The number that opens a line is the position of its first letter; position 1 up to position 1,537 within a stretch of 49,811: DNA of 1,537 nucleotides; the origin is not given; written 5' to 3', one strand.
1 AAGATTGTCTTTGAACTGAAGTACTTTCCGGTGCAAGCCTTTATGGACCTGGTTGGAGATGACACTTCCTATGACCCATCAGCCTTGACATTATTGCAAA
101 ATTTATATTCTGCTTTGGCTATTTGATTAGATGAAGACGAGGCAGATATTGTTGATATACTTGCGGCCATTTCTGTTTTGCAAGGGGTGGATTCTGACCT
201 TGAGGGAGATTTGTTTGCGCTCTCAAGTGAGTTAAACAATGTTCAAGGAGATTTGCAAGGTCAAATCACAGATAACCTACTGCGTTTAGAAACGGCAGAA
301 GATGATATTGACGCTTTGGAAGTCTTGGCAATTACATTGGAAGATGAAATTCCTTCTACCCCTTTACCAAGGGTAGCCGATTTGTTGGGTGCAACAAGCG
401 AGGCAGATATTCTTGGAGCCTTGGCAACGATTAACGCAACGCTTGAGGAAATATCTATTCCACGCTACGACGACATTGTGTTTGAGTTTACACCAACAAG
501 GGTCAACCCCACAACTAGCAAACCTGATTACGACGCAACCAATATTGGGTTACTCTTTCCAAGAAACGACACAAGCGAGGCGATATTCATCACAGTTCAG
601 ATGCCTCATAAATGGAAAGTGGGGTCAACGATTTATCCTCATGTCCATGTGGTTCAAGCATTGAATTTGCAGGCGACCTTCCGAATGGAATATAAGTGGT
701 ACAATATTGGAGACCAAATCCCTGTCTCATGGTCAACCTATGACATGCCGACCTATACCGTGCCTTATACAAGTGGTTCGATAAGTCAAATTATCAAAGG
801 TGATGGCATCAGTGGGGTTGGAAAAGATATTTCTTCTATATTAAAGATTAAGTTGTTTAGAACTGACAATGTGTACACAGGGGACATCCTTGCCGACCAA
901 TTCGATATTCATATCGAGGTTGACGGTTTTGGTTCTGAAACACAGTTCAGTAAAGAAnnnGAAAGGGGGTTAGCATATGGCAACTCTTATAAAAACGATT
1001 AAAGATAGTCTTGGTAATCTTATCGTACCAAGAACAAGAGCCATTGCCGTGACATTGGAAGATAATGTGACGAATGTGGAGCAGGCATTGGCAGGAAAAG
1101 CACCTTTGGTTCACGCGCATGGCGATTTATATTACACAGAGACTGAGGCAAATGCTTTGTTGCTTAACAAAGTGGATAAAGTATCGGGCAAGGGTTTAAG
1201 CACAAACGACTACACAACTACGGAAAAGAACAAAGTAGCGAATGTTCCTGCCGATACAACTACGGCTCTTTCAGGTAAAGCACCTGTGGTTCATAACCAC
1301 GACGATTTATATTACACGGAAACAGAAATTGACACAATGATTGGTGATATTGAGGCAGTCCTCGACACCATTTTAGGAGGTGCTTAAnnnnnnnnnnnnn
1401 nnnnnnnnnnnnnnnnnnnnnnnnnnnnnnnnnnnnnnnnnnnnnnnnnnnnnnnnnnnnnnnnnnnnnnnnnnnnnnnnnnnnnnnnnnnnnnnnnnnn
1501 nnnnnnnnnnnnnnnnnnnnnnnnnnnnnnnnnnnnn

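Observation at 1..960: In-frame TGA splits an apparently single tail-fibre gene (possible programmed readthrough or recent nonsense mutation)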

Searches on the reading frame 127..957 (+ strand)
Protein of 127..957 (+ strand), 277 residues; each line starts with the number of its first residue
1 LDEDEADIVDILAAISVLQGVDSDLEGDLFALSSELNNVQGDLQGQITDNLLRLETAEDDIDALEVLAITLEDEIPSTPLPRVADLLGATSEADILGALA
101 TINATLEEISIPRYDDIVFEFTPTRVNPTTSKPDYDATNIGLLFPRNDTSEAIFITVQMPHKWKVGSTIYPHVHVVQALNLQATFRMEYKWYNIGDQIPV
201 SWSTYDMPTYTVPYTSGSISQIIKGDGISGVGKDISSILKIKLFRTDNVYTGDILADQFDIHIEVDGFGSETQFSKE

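Call 7: search_protein_families(library=phrogs, proteins=[window:127-957:+], max_evalue=0.01)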
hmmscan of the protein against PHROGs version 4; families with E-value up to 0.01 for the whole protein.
window:127-957:+ (277 aa): 0 families

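Call 8: search_protein_families(library=pfam, proteins=[window:127-957:+], max_evalue=0.01)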
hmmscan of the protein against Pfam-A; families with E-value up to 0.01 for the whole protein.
window:127-957:+ (277 aa): 0 families

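Call 61: list_cluster_members(proteins=[window:187-957:+, window:211-957:+, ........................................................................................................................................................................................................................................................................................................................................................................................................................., window:601-957:+, window:1-123:+])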
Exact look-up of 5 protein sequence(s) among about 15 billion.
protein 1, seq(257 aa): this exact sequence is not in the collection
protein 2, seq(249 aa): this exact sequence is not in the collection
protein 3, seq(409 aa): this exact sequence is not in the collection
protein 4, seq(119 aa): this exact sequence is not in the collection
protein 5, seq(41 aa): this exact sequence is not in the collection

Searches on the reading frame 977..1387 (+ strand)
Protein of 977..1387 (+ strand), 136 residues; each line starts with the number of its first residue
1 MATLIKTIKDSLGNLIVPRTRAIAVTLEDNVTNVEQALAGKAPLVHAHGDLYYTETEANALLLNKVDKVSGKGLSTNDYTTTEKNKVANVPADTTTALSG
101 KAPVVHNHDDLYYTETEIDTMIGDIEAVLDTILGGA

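Call 7: search_protein_families(library=phrogs, proteins=[window:977-1384:+], max_evalue=0.01)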
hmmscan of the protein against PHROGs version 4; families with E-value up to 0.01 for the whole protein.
window:977-1384:+ (136 aa): 6 families
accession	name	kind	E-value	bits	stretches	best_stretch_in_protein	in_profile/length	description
phrog_18608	-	unknown function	2.2e-07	31.5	1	60-109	202-248/416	-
phrog_28169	-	unknown function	7.6e-06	27.3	0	100-132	125-157/160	-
phrog_10588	-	tail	4.1e-05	22.4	1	60-94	444-478/1459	tail protein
phrog_32680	-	tail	6e-05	22.7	1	59-90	147-177/548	tail fiber protein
phrog_17134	-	unknown function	0.0026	16.8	1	65-90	645-670/739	-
phrog_36886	-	unknown function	0.0033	17.1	0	99-124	115-140/605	-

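Call 8: search_protein_families(library=pfam, proteins=[window:977-1384:+], max_evalue=0.01)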
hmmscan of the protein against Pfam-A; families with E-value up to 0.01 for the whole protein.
window:977-1384:+ (136 aa): 0 families

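Call 13: list_cluster_members(proteins=[P0001, window:49419-49811:+, window:178-957:+, window:977-1384:+, window:49141-49419:+])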
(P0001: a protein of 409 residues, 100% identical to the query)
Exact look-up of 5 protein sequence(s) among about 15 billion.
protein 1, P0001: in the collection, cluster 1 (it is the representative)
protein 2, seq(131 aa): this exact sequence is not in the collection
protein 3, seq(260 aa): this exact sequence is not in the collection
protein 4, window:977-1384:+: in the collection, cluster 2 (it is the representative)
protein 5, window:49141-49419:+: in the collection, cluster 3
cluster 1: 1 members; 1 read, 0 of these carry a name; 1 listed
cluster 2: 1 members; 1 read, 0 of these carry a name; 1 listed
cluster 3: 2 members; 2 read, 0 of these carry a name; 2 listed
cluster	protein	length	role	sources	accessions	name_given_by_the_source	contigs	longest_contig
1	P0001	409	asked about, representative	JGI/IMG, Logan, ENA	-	-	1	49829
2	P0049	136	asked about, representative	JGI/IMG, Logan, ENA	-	-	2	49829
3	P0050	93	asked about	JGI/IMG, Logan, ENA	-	-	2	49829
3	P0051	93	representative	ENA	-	-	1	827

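Call 16: find_encoding_contigs(protein=window:977-1387:+, flank=4000, max_places=6)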
Protein window:977-1387:+ (136 aa): 4 contigs read that carry it; 2 places shown.
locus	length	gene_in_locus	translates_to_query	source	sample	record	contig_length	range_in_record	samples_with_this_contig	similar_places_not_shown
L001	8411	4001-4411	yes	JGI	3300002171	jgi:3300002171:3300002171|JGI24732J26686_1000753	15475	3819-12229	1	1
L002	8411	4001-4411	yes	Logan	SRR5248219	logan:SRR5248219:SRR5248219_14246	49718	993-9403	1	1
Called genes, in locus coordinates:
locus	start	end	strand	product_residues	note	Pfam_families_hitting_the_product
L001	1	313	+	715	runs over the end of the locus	-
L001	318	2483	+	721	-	PF13884:Peptidase_S74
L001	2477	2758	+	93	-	-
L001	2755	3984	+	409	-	-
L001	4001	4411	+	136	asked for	-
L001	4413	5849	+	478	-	-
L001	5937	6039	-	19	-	-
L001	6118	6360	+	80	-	-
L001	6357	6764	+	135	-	-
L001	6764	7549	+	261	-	PF01551:Peptidase_M23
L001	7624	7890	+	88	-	-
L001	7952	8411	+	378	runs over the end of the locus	-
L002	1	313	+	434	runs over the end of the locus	?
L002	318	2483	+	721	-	PF13884:Peptidase_S74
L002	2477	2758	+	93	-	-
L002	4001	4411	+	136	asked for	-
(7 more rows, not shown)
